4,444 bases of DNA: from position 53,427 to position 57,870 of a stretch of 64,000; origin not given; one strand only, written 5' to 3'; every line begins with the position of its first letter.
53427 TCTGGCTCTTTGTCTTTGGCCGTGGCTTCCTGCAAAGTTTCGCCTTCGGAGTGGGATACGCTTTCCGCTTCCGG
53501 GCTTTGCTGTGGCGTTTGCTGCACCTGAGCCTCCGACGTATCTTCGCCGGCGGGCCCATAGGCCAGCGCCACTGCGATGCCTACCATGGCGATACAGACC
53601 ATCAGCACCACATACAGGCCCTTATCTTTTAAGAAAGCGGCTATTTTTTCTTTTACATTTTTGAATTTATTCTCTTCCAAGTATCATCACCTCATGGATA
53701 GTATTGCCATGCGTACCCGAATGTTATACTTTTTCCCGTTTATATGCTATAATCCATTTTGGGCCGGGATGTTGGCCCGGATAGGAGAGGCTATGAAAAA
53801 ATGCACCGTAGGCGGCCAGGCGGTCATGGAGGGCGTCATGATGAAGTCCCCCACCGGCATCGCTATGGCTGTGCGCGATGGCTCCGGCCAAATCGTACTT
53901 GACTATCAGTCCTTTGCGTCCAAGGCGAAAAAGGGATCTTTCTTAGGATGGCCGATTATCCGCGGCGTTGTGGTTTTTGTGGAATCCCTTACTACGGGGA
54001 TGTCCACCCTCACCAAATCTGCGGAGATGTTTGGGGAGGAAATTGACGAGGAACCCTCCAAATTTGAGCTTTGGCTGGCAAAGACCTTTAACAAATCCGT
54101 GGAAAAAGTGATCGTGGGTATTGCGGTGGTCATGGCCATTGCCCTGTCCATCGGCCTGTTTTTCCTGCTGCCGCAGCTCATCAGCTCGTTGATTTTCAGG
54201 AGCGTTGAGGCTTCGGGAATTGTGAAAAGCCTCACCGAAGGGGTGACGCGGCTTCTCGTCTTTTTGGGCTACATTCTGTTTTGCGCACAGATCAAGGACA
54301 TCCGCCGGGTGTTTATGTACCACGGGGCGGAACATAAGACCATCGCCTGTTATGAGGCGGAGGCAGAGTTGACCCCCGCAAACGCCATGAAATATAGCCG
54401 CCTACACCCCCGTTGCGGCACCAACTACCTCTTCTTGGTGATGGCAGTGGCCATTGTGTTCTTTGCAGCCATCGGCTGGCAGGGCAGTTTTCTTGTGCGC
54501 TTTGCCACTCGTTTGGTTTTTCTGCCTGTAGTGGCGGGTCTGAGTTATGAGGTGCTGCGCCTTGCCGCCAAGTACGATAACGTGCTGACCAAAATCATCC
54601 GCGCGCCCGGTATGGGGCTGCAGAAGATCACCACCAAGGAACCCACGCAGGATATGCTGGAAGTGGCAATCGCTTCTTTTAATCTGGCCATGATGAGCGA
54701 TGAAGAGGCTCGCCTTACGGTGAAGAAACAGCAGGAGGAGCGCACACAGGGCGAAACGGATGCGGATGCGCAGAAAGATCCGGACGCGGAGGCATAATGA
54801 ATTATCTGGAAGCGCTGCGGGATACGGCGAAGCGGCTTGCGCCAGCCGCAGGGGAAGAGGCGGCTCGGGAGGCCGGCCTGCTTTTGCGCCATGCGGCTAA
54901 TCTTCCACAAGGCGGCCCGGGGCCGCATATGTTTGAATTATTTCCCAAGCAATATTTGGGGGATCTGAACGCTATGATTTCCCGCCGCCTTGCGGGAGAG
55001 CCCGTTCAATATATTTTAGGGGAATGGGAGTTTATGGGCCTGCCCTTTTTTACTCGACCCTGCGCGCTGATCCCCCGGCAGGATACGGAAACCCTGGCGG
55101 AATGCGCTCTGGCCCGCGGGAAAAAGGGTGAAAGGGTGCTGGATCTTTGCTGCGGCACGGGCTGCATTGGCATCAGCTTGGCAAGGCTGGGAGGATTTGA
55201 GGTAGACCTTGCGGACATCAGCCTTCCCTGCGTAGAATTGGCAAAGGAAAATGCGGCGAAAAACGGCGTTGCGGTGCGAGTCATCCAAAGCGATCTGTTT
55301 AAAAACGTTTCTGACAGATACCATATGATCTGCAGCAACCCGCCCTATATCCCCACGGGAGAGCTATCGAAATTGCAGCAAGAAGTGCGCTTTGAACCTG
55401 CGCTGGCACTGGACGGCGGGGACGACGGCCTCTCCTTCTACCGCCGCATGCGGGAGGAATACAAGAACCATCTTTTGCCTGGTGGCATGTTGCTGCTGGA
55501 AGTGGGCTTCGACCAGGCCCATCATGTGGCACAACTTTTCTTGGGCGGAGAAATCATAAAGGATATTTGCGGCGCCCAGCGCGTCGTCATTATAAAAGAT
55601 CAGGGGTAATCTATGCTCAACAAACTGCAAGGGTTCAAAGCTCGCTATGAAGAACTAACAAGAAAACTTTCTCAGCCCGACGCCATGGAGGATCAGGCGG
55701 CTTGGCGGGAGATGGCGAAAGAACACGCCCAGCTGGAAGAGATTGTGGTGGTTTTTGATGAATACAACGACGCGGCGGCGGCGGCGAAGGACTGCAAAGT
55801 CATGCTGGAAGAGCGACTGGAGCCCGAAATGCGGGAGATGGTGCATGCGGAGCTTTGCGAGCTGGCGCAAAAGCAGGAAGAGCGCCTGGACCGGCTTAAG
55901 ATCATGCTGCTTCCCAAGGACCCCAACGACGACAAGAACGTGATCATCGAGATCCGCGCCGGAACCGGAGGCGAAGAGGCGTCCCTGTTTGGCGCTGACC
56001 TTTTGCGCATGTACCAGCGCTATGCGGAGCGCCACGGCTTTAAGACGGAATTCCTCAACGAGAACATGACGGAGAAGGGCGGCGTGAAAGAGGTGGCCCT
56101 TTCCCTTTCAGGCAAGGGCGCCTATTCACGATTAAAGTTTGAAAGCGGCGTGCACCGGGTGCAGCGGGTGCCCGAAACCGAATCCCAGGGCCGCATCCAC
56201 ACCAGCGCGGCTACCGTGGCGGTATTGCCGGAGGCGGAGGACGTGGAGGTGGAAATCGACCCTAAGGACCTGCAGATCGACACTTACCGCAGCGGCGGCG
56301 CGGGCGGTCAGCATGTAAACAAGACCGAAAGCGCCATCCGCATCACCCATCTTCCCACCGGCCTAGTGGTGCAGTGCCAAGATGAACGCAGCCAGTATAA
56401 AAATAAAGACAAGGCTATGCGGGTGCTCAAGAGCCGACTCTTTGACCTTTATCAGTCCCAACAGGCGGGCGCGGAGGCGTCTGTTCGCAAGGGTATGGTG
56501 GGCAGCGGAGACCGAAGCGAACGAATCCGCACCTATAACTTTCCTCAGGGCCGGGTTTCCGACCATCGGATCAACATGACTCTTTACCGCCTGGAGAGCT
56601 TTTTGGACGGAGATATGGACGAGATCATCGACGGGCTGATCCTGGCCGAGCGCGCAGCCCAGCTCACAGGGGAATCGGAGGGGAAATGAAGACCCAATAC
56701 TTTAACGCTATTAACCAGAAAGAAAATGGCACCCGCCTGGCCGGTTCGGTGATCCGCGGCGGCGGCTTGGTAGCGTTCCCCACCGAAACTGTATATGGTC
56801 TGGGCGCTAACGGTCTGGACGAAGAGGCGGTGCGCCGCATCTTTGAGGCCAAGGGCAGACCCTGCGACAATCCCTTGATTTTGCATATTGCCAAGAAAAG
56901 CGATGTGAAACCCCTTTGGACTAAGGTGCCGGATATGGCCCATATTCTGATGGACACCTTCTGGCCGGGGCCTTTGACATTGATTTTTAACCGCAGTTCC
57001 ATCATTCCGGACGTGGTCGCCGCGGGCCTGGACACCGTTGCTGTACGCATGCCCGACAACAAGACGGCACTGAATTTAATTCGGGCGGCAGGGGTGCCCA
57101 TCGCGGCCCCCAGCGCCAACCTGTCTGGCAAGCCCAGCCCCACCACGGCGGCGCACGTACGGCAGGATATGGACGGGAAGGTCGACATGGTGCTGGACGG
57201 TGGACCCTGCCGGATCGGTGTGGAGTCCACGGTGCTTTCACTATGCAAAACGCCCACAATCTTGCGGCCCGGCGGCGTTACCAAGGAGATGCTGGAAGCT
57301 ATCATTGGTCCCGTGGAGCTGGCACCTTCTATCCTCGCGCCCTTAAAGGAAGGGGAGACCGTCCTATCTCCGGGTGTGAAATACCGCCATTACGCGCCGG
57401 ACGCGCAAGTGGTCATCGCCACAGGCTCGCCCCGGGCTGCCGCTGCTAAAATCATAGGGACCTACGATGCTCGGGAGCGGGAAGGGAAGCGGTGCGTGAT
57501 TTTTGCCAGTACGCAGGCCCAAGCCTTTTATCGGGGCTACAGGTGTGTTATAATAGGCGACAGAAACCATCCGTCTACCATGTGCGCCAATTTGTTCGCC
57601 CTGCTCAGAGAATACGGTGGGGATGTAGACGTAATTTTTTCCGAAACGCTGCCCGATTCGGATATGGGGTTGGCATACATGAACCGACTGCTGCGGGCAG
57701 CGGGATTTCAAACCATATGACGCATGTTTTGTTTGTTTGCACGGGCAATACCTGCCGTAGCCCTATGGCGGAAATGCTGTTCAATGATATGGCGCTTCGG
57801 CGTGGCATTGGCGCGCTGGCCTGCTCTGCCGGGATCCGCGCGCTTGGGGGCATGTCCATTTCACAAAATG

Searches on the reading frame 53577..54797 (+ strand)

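Call 59: search_protein_families(library=ncbifam, proteins=[window:53577-54797:+], max_evalue=0.00001)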
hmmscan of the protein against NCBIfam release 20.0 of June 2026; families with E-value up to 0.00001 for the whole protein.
window:53577-54797:+ (406 aa): 0 families

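Call 86: search_protein_families(library=pfam, proteins=[window:53577-54797:+], max_evalue=0.001)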
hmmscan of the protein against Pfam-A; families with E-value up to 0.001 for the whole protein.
window:53577-54797:+ (406 aa): 1 family
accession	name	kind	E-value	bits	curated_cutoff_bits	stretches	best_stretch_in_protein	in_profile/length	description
PF07136.16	DUF1385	-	2.8e-86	289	22.1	1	125-372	1-225/227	Protein of unknown function (DUF1385)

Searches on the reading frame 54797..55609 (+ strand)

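Call 59: search_protein_families(library=ncbifam, proteins=[window:54797-55609:+], max_evalue=0.00001)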
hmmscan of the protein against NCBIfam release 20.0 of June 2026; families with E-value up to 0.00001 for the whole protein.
window:54797-55609:+ (270 aa): 18 families
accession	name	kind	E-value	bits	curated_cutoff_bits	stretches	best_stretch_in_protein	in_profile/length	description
TIGR03534.1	RF_mod_PrmC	equivalog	2.1e-68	230.5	199.1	1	26-264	2-252/253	peptide chain release factor N(5)-glutamine methyltransferase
TIGR00536.1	hemK_fam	subfamily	5.8e-59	199.5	115.5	1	4-249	4-257/286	HemK family protein methyltransferase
TIGR03533.1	L3_gln_methyl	equivalog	6.2e-43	147.2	229.7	1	20-242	27-257/284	50S ribosomal protein L3 N(5)-glutamine methyltransferase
TIGR03704.1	PrmC_rel_meth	equivalog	1.1e-40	139.6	248.8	1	55-252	28-232/251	putative protein N(5)-glutamine methyltransferase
NF002421.0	PRK01544.1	equivalog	1.8e-36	126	567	2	109-266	137-304/524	bifunctional peptide chain release factor N(5)-glutamine methyltransferase PrmC/tRNA (guanosine(46)-N7)-methyltransferase TrmB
NF011529.0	PRK14968.1-3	equivalog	3.8e-28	98.3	162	1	87-233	13-153/198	putative methyltransferase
TIGR00537.1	hemK_rel_arch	hypoth_equivalog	1.1e-20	74.1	87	1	94-234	5-138/179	HemK2/MTQ2 family protein methyltransferase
NF011530.0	PRK14968.1-4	equivalog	1.2e-18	67.2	243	1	93-236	22-157/202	putative methyltransferase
NF007023.0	PRK09489.1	equivalog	3.2e-14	52.9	295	1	106-184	193-271/342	16S rRNA (guanine(1207)-N(2))-methyltransferase RsmC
NF011527.0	PRK14968.1-1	equivalog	2e-11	44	242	1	93-236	17-151/192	putative methyltransferase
NF001790.0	PRK00517.3-3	equivalog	3.9e-09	36.3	269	1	96-171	107-183/262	50S ribosomal protein L11 methyltransferase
NF001786.0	PRK00517.2-4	equivalog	1.7e-08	33.9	327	1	108-181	141-213/277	50S ribosomal protein L11 methyltransferase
NF001785.0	PRK00517.2-2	equivalog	7.1e-08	31.9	188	1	104-181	139-218/282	50S ribosomal protein L11 methyltransferase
TIGR02021.1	BchM-ChlM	equivalog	2.4e-07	30.4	158.9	1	109-177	53-121/218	magnesium protoporphyrin IX methyltransferase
NF047853.1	tRm6a37MtseTrmN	equivalog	7.7e-07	29.1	350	1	104-189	37-129/244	tRNA(1)(Val) (adenine(37)-N(6))-methyltransferase TrmN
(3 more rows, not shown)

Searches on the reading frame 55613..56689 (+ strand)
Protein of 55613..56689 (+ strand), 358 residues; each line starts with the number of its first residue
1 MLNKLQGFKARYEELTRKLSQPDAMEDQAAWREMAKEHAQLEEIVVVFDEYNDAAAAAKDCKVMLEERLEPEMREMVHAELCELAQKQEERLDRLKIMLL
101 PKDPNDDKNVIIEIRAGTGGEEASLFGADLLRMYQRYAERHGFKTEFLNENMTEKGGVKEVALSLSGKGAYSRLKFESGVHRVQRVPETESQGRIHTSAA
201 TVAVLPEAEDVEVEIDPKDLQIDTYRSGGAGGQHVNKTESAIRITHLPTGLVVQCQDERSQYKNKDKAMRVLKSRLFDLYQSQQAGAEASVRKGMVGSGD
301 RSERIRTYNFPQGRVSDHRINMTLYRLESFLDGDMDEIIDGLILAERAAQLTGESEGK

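Call 59: search_protein_families(library=ncbifam, proteins=[window:55613-56689:+], max_evalue=0.00001)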
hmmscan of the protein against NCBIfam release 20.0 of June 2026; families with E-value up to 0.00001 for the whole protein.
window:55613-56689:+ (358 aa): 5 families
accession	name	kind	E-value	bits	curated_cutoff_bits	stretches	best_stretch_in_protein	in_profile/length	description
TIGR00019.1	prfA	equivalog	7.5e-158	525.1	423.25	1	2-352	7-356/361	peptide chain release factor 1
NF001859.2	PRK00591.1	equivalog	3.1e-157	523.1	400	1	5-351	1-347/347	peptide chain release factor 1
TIGR00020.2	prfB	exception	1.6e-92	310.3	370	1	5-341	17-350/353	peptide chain release factor 2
TIGR03072.1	release_prfH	equivalog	1.4e-29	103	166.65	1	111-294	2-181/200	peptide chain release factor H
NF006718.0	PRK09256.1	equivalog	3.2e-11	43.1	100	1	212-245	9-42/140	alternative ribosome rescue aminoacyl-tRNA hydrolase ArfB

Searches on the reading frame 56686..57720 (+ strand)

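Call 59: search_protein_families(library=ncbifam, proteins=[window:56686-57720:+], max_evalue=0.00001)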
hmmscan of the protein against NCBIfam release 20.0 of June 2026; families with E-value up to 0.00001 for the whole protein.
window:56686-57720:+ (344 aa): 2 families
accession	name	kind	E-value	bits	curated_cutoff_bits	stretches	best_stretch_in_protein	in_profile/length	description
TIGR00057.1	TIGR00057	equivalog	7.9e-64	214.6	123.2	1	12-206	7-200/202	L-threonylcarbamoyladenylate synthase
NF007919.1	PRK10634.1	equivalog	2.4e-24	85.8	175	1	23-172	5-155/176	L-threonylcarbamoyladenylate synthase type 1 TsaC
